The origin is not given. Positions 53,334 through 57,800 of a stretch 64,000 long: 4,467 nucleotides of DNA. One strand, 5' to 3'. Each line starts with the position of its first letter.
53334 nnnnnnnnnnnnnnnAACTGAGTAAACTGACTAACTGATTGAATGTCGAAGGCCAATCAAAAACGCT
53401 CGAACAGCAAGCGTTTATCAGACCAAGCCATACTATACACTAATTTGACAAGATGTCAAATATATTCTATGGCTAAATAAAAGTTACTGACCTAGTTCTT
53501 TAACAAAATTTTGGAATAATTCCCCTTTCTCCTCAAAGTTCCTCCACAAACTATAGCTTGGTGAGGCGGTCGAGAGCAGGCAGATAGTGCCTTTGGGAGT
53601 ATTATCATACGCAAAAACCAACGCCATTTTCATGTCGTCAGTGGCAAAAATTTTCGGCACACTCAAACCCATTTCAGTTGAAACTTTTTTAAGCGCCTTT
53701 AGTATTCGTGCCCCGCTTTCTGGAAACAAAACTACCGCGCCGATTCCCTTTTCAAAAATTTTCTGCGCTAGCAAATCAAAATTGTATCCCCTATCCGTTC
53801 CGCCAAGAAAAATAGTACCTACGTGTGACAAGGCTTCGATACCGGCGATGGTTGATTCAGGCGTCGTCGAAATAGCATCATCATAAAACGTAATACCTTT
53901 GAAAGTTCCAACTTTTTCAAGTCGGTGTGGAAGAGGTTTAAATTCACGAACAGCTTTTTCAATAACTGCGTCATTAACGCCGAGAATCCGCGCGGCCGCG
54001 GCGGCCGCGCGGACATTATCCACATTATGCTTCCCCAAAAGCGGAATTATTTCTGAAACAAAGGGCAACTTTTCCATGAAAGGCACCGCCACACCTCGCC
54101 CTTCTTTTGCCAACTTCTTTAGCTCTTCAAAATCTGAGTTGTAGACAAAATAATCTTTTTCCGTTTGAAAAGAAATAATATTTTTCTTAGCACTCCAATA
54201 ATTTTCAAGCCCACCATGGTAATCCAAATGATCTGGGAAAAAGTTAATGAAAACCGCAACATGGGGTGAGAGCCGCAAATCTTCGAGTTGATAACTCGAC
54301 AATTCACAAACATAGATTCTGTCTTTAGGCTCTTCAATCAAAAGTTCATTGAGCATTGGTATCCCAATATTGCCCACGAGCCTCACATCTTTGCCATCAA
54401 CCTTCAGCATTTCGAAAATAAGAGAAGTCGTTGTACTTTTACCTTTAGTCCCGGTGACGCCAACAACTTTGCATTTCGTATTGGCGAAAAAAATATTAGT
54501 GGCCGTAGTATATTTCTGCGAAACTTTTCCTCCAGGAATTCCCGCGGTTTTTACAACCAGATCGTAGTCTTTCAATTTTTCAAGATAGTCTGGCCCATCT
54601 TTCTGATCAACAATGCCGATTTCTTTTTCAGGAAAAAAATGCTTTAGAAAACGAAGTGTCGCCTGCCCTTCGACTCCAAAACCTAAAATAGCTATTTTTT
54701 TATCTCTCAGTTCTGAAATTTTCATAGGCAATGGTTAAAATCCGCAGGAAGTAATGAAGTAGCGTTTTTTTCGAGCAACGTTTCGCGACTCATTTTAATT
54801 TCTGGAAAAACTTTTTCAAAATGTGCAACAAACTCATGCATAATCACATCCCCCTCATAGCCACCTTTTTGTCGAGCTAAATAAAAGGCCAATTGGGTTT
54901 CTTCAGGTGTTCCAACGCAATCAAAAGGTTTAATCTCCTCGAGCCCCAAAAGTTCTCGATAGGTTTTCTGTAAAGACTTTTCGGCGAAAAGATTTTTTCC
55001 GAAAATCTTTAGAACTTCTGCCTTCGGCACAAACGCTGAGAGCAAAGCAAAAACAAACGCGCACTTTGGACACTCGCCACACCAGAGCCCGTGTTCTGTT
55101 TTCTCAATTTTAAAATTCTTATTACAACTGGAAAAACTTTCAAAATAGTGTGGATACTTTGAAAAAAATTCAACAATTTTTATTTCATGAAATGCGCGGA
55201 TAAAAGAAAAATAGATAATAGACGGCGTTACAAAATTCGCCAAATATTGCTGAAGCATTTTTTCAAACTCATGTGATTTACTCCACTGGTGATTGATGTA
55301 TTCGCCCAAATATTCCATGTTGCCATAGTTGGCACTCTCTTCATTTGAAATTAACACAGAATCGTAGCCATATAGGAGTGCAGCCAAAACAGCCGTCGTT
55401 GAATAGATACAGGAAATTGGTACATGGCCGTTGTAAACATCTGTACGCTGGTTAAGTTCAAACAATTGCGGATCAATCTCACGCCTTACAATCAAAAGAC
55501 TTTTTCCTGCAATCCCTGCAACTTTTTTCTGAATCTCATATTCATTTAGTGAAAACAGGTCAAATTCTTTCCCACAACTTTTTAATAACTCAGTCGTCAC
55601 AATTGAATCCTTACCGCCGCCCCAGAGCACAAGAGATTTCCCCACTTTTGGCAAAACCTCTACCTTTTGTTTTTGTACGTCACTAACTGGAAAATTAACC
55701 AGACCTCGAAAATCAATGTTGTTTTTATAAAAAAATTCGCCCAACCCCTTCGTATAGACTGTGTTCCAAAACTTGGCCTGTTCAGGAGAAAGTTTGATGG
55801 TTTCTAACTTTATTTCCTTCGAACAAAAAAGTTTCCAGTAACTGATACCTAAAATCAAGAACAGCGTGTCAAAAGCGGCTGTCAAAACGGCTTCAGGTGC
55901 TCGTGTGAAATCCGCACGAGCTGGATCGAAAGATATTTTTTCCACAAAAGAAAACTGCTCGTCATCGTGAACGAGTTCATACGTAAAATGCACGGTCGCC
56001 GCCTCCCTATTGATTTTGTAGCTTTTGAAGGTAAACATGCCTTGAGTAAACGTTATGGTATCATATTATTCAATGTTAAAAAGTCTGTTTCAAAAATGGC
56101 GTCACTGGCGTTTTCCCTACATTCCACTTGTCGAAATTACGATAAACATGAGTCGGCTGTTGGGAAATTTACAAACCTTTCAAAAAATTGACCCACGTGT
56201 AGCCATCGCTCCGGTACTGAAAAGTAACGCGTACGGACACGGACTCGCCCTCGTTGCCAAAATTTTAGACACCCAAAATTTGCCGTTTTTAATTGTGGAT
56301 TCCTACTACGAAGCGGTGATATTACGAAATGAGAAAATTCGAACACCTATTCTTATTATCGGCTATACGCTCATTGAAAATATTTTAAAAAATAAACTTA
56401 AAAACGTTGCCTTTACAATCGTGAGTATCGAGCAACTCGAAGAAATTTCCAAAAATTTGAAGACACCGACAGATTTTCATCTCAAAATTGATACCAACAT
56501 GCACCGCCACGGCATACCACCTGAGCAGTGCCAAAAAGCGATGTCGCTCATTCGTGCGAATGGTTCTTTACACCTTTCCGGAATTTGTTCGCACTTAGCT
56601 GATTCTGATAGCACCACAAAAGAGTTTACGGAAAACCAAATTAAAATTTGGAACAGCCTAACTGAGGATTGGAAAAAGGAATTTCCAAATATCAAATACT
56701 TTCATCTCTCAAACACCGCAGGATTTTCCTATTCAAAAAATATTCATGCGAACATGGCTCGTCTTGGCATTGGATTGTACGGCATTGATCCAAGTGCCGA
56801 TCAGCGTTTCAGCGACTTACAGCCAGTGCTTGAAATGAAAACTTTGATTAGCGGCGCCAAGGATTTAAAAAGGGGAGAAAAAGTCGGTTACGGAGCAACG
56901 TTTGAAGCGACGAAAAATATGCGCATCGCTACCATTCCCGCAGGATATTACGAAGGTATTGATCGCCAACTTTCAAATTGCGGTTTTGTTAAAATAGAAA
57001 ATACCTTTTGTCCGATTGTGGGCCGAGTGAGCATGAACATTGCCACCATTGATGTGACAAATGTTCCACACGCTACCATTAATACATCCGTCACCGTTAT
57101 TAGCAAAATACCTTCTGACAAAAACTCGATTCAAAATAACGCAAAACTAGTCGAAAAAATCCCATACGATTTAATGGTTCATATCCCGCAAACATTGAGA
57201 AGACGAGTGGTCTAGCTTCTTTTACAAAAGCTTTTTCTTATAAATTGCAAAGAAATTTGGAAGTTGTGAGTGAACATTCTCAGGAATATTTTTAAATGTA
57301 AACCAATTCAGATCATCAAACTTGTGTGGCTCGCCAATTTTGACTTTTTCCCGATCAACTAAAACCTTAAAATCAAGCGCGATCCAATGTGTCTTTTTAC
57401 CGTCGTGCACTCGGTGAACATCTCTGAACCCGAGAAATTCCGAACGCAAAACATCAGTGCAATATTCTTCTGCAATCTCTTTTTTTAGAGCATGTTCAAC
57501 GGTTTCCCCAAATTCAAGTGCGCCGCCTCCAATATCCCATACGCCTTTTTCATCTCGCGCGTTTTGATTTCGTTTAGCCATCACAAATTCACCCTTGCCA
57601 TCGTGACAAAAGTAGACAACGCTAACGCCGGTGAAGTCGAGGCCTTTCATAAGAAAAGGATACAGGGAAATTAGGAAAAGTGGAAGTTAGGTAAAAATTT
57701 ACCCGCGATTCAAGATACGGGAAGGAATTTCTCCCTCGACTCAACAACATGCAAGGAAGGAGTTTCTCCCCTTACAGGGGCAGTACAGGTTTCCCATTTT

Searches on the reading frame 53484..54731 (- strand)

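Call 77: search_protein_families(library=pfam, proteins=[window:53484-54731:-], max_evalue=0.001)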
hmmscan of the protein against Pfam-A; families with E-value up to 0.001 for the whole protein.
window:53484-54731:- (415 aa): 2 families
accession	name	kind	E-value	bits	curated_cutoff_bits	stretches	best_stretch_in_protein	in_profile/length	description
PF08245.18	Mur_ligase_M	-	4.9e-27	95.6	24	1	92-210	1-134/200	Mur ligase middle domain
PF02875.26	Mur_ligase_C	-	1.1e-05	26.8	28.4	1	269-387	1-124/127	Mur ligase, glutamate ligase domain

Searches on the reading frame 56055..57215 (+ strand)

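Call 77: search_protein_families(library=pfam, proteins=[window:56055-57215:+], max_evalue=0.001)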
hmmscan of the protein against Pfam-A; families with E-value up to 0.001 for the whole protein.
window:56055-57215:+ (386 aa): 2 families
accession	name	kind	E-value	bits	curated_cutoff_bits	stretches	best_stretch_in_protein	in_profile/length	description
PF01168.26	Ala_racemase_N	-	1e-48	166.4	24.1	1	30-246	1-220/220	Alanine racemase, N-terminal domain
PF00842.27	Ala_racemase_C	-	2.6e-31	108.3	25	1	258-384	1-126/127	Alanine racemase, C-terminal domain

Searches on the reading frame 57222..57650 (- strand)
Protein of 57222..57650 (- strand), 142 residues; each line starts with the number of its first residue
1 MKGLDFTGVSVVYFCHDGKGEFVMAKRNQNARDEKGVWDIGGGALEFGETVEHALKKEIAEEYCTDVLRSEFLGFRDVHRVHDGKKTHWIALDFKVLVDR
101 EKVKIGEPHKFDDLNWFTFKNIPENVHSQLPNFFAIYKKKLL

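Call 77: search_protein_families(library=pfam, proteins=[window:57222-57650:-], max_evalue=0.001)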
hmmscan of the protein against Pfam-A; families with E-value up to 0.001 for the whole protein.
window:57222-57650:- (142 aa): 1 family
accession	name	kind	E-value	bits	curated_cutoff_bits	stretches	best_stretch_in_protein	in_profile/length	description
PF00293.34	NUDIX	-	1.9e-13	51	21.1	1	9-130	4-127/134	NUDIX domain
